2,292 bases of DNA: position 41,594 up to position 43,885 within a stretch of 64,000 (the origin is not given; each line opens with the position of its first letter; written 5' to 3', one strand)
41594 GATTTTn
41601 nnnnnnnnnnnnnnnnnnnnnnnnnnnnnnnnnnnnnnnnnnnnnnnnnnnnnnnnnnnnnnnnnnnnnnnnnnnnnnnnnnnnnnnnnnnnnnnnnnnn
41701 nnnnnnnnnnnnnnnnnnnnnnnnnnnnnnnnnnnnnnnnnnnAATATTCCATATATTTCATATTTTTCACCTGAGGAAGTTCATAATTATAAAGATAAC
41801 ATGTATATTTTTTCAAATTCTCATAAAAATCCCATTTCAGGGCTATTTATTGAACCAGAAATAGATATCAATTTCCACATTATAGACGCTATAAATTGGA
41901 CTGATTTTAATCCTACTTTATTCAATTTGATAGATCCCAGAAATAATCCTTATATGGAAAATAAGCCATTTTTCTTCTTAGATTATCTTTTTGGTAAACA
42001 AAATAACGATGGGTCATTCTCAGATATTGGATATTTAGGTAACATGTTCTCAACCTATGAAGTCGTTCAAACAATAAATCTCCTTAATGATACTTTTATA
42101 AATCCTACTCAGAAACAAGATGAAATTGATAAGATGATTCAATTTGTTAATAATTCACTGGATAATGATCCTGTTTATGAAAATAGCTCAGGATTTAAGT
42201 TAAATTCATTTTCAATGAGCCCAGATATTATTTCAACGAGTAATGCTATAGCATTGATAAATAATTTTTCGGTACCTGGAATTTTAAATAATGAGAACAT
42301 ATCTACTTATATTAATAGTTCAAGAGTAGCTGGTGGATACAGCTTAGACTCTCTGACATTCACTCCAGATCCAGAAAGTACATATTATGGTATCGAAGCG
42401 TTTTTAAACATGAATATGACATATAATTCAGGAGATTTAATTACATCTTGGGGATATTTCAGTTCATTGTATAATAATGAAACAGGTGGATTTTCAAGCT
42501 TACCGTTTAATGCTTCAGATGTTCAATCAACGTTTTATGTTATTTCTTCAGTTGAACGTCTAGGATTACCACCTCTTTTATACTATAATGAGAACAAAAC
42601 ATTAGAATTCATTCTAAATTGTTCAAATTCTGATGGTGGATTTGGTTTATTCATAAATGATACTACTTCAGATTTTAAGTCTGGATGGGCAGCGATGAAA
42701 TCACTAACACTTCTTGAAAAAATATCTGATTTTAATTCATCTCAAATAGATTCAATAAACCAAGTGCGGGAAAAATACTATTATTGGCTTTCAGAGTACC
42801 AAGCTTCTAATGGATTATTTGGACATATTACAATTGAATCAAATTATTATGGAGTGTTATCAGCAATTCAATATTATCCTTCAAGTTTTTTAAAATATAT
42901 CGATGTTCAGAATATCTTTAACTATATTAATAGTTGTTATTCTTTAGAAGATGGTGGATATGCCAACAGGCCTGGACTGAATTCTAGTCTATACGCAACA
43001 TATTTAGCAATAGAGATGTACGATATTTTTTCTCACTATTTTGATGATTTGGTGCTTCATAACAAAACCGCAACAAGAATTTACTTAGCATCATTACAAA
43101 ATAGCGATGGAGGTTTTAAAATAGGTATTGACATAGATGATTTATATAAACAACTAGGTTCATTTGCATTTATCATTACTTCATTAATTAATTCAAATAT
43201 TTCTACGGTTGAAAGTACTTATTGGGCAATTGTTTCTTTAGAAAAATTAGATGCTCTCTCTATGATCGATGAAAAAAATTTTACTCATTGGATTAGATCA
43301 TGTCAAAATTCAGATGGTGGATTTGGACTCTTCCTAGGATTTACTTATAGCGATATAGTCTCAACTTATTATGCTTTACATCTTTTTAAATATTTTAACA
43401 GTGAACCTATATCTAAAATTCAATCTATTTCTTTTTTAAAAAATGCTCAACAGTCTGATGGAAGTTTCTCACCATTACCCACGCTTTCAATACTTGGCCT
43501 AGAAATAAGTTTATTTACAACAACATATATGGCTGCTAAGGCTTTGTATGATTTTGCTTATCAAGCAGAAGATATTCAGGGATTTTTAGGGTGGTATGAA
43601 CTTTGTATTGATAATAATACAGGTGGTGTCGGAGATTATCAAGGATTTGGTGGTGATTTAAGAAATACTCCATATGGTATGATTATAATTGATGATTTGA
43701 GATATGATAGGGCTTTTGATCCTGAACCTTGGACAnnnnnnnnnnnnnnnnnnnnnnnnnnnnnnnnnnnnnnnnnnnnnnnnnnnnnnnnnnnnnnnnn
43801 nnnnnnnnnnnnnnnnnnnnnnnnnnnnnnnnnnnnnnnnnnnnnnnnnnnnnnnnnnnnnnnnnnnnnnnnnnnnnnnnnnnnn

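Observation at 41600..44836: Extracellular prenyltransferase/terpene-cyclase-type toroid tethered by one helix to a complete ABC ATPase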

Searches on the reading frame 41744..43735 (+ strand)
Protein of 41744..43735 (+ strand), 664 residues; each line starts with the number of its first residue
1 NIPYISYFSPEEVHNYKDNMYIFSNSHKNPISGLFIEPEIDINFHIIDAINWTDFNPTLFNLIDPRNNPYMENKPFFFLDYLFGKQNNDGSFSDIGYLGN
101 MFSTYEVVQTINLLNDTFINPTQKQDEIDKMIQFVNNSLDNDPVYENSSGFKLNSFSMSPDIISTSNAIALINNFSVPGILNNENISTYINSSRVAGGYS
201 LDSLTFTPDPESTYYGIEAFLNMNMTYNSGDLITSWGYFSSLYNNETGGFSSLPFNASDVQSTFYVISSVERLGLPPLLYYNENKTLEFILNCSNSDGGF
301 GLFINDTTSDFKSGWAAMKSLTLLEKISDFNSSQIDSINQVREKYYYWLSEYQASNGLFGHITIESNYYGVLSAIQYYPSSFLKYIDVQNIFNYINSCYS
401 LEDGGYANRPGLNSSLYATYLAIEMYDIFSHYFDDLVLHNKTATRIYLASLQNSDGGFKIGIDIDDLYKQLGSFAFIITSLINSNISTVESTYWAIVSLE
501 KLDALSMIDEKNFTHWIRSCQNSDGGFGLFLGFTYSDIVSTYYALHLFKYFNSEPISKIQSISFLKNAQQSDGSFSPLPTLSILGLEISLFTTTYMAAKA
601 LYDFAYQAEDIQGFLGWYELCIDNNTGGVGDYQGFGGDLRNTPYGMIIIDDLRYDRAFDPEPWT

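Call 24: find_homologous_proteins(query=window:41744-43735:+, max_evalue=0.001)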
Query window:41744-43735:+ (664 aa): 179 proteins with E <= 0.001 among 8000 candidates; the best 120 are listed.
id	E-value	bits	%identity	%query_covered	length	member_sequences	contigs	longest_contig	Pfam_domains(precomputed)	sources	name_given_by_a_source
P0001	0.0e+0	1497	100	100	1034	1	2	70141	PF00005.34,PF00432.28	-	-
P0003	3.1e-250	851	61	100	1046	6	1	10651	PF00005.34,PF13243.13,PF00432.28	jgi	-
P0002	7.1e-250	850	59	100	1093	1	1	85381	PF00005.34,PF00432.28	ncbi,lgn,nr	ncbi:MAG: ATP-binding cassette domain-containing protein [Candidatus Lokiarchaeota archaeon]|nr:ATP-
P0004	1.0e-246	839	60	100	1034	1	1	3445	PF00005.34,PF00432.28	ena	-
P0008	4.5e-188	645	50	100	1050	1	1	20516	PF00005.34,PF02463.26,PF00432.28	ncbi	ncbi:MAG: prenyltransferase/squalene oxidase repeat-containing protein [Promethearchaeota archaeon]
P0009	1.7e-184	633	48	100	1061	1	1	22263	PF00005.34,PF00432.28,PF13249.13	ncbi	-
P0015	4.3e-184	632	48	100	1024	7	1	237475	PF00005.34,PF00432.28,PF13249.13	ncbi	-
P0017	1.1e-180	621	47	100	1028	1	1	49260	PF00005.34,PF02463.26,PF00432.28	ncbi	-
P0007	9.8e-180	618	48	100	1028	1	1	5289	PF00005.34,PF02463.26,PF00432.28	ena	-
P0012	2.4e-179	617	48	100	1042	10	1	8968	PF00005.34,PF02463.26,PF00432.28,PF13304.13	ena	-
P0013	2.6e-179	616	47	100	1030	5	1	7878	PF00005.34,PF00432.28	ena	-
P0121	8.6e-179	615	47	100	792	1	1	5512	PF00005.34,PF13243.13,PF00432.28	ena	-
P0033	1.0e-178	614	48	100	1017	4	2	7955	PF00005.34,PF13243.13,PF00432.28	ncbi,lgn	ncbi:MAG: prenyltransferase/squalene oxidase repeat-containing protein [Promethearchaeota archaeon]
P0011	1.8e-178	614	46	100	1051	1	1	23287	PF00005.34,PF00432.28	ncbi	-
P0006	1.9e-178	614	48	100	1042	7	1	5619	PF07678.21,PF00005.34,PF00432.28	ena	-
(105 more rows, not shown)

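Call 45: search_solved_structures(query=A5, max_evalue=1, show_alignments=2)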
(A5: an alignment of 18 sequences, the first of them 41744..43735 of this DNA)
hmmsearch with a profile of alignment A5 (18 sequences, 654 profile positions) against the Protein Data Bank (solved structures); distinct sequences matched with E-value up to 1: 37.
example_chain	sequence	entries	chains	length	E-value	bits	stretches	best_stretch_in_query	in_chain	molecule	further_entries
6o60_B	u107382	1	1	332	2e-25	92.4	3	481-567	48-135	Geranylgeranyl transferase type-2 subunit beta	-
6j6x_B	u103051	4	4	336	2.1e-25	92.3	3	481-567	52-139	Geranylgeranyl transferase type-2 subunit beta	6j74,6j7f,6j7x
3pz1_B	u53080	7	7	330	1e-23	86.8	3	481-567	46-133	Geranylgeranyl transferase type-2 subunit beta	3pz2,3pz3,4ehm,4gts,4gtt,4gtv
1dce_B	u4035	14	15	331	1.1e-23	86.7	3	481-567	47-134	PROTEIN (RAB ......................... BETA SUBUNIT) | RAB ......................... BETA SUBUNIT | Geranylgeranyl transferase type-2 subunit beta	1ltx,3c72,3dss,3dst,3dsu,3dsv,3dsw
3euv_B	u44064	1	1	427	4.9e-20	74.6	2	261-451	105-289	Protein farnesyltransferase subunit beta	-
1n94_B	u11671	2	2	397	3.7e-16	61.8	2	378-474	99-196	Protein farnesyltransferase beta subunit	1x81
1nl4_B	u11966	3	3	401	3.9e-16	61.7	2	378-474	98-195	Protein farnesyltransferase beta subunit | Farnesyltransferase subunit beta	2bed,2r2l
1ft2_B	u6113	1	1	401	3.9e-16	61.7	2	378-474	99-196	PROTEIN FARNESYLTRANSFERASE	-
1n95_B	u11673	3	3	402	3.9e-16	61.7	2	378-474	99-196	Protein farnesyltransferase beta subunit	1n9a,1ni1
3pz4_B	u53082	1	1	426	5.1e-16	61.3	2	378-474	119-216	Protein farnesyltransferase subunit beta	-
1o1r_B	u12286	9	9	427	5.1e-16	61.3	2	378-474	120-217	Protein farnesyltransferase beta subunit | Protein farnesyltransferase subunit beta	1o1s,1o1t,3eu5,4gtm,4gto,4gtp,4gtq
1d8d_B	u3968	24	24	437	5.7e-16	61.2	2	378-474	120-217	farnesyltransferase (beta subunit) | PROTEIN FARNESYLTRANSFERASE | PROTEIN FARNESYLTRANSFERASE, BETA SUBUNIT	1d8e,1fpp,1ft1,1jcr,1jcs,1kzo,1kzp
2zir_B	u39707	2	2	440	5.9e-16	61.1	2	378-474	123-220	Protein farnesyltransferase subunit beta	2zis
2h6g_B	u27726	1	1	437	3.4e-15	58.6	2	378-474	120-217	Protein farnesyltransferase beta subunit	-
1jcq_B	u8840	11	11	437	3.6e-15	58.5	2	378-474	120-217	PROTEIN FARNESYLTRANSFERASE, BETA SUBUNIT | protein farnesyltransferase beta subunit | Protein farnesyltransferase subunit beta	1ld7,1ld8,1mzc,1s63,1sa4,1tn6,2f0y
1w6k_A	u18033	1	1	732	0.012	17.2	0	351-459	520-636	LANOSTEROL SYNTHASE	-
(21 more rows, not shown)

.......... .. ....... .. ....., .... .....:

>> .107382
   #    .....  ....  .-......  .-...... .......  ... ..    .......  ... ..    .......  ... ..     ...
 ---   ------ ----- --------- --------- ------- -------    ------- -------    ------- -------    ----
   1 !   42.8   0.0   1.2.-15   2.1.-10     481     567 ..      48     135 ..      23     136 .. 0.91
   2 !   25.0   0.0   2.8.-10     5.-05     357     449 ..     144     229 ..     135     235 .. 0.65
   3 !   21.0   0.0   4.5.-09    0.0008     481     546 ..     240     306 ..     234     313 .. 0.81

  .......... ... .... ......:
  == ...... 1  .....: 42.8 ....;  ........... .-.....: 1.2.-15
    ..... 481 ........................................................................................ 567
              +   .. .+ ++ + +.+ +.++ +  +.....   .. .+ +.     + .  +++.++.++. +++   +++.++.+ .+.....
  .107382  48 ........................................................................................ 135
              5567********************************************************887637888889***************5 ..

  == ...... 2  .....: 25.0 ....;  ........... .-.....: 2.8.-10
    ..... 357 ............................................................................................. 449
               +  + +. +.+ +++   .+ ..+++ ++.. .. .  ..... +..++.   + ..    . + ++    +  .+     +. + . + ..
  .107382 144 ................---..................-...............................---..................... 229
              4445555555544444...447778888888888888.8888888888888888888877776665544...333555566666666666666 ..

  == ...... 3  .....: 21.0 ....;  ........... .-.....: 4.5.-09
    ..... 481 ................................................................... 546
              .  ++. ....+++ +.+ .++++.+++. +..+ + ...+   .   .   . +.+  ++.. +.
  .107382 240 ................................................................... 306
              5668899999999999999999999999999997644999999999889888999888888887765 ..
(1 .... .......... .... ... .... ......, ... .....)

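Call 51: predict_structure(alignment_id=A4)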
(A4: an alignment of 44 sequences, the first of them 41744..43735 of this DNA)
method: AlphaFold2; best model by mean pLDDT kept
length: 664 residues; sequences in the alignment: 44
mean_pLDDT: 92.2   pTM: 0.92
mean pLDDT of the five models: 92.2, 92.1, 92.1, 91.1, 91.0
residues with pLDDT >= 90: 530; 70-90: 109; 50-70: 19; < 50: 6
segments of 3 or more residues with pLDDT < 50: 660-664
pLDDT, mean of each block of 10 residues (from residue 1): 72 93 97 97 97 90 94 95 96 93 98 94 91 94 69 88 97 94 90 93 91 98 96 97 96 95 98 93 97 97 94 98 94 97 97 98 97 94 93 97 96 96 96 89 97 96 89 80 93 97 95 94 93 90 93 89 92 86 71 93 88 92 96 95 92 66 38
secondary structure, 60 per line:
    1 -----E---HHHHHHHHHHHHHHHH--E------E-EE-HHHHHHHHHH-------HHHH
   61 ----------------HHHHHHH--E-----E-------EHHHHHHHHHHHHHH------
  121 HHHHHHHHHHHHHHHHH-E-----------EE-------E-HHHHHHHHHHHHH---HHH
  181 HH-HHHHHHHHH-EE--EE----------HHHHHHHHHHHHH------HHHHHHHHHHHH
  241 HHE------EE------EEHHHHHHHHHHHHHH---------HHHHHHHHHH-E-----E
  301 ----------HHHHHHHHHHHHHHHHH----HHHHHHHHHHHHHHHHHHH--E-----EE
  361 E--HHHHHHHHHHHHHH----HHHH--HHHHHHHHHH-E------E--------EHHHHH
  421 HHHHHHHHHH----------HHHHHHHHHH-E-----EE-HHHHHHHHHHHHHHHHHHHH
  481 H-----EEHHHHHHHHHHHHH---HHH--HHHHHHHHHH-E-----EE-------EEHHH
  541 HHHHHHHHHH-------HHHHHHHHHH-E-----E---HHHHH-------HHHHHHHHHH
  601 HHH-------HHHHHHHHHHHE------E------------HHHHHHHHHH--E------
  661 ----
elements in order: H10-25 H40-49 H57-60 H77-83 H101-114 H121-137 H162-174 H178-182 H184-192 H210-222 H229-242 H260-273 H283-292 H311-327 H332-350 E359-361 H364-377 H382-385 H388-397 H416-430 H441-450 H461-481 H489-501 H510-519 H538-550 H558-567 H579-583 H591-603 H611-621 H642-651

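Call 53: fold_search(model_id=the predicted structure, library=pdb)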
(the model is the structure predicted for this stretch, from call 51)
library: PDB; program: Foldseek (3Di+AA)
matches with E <= 10: 783; with E <= 0.001: 79
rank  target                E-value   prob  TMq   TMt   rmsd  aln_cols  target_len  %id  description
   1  6j74_B                1.0e-09  1.00  0.36  0.71   4.0       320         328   18  Complex of GGTaseIII and full-length Ykt6 (released 2020-01-22)
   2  3dss_B                4.1e-09  1.00  0.36  0.71   4.0       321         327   20  Crystal structure of RabGGTase(DELTA LRR; DELTA IG) (released 2008-09-09)
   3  6j7x_B                4.7e-09  1.00  0.36  0.71   4.0       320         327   18  Complex of GGTaseIII, farnesyl-Ykt6, and GGPP (released 2020-01-22)
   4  3c72_B                5.0e-09  1.00  0.37  0.72   3.9       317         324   20  Engineered RabGGTase in complex with a peptidomimetic inhibitor (released 2008-07-22)
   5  6j7f_B                5.9e-09  1.00  0.36  0.70   4.0       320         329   18  Complex of GGTaseIII, farnesyl-Ykt6 (C-terminal methylated), and GGPP (released 2020-01-22)
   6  3hxf_B                7.8e-09  1.00  0.36  0.72   2.9       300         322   18  Engineered RabGGTase in complex with a peptidomimetic inhibitor (compound 32) (released 2009-09-08)
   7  1ltx_B                8.6e-09  1.00  0.36  0.72   3.1       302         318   18  Structure of Rab Escort Protein-1 in complex with Rab geranylgeranyl transferase and isoprenoid (released 2003-05-21)
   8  3pz2_B                1.0e-08  1.00  0.35  0.69   3.0       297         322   20  Crystal structure of RabGGTase(DELTA LRR; DELTA IG) in Complex with BMS3 and lipid substrate GGPP (released 2011-05-11)
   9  3dsu_B                1.3e-08  1.00  0.35  0.70   3.0       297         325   20  Crystal structure of RabGGTase(DELTA LRR; DELTA IG)in complex with farnesyl pyrophosphate (released 2008-09-09)
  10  1dce_B                1.4e-08  1.00  0.23  0.45  16.9       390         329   16  CRYSTAL STRUCTURE OF RAB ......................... FROM RAT BRAIN (released 2000-03-24)
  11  6o60_B                1.6e-08  1.00  0.36  0.71   3.1       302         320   18  Crystal structure of GGTase3-FBXL2-SKP1 complex (released 2019-06-26)
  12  3dsv_B                1.6e-08  1.00  0.36  0.71   3.1       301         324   19  Crystal structure of RabGGTase(DELTA LRR; DELTA IG)in complex with mono-prenylated peptide Ser-Cys-Ser-Cys(GG) derivat (released 2008-09-09)
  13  3hxc_B                1.9e-08  1.00  0.36  0.72   4.0       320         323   19  Engineered RabGGTase in complex with a peptidomimetic inhibitor (compound 8) (released 2009-09-08)
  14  4ehm_B                1.9e-08  1.00  0.36  0.72   4.0       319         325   19  RabGGTase in complex with covalently bound Psoromic acid (released 2012-05-30)
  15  3dsw_B                2.3e-08  1.00  0.35  0.70   3.1       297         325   20  Crystal structure of RabGGTase(DELTA LRR; DELTA IG)in complex with mono-prenylated peptide Ser-Cys(GG)-Ser-Cys derivat (released 2008-09-09)
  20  1sqc                  6.7e-07  1.00  0.20  0.22  23.8       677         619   12  SQUALENE-HOPENE-CYCLASE FROM ALICYCLOBACILLUS ACIDOCALDARIUS (released 1997-12-17)
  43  1w6k                  2.6e-05  1.00  0.40  0.38  12.8       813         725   11  Structure of human OSC in complex with Lanosterol (released 2004-10-29)
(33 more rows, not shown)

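Call 66: search_protein_representatives(protein=window:41744-43735:+)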
Query: 664 residues. Proteins with E-value up to 0.001 (for the whole library): 403; up to 1e-10: 77; up to 1e-30: 24. The best 150 are listed.
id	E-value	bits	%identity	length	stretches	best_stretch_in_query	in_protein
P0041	1.1e-170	586.2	48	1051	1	1-664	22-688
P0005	4.6e-146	504.8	72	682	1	350-664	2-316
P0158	1.8e-104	367.4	49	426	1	75-498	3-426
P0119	1.8e-99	350.9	44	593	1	1-527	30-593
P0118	2.1e-80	287.9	36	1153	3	306-663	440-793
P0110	4.6e-78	280.1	35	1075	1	32-664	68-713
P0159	6.4e-77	276.4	37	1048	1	1-663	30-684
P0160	5.8e-75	269.9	34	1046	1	8-663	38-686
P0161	4.1e-74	267.1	34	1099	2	14-451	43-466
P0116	9.5e-71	256.0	35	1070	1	3-663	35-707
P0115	2.0e-70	254.9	32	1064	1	1-663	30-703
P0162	7.4e-59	216.7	35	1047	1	1-663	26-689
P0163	2.1e-53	198.7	36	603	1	1-578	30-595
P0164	1.5e-52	195.8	33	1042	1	23-656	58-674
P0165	3.6e-52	194.6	55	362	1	487-661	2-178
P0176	1.1e-25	107.1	30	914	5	493-616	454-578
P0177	1.4e-25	106.7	32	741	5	248-601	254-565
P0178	1.1e-23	100.5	32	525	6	513-569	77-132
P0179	4.6e-23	98.4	32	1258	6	488-568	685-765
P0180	5.6e-23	98.1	32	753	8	484-552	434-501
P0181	1.1e-22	97.2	32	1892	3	248-569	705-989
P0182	1.4e-22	96.8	30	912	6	516-584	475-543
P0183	4.0e-22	95.3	33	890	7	486-602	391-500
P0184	4.6e-22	95.1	29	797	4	485-602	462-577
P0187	1.6e-19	86.7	28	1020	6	511-628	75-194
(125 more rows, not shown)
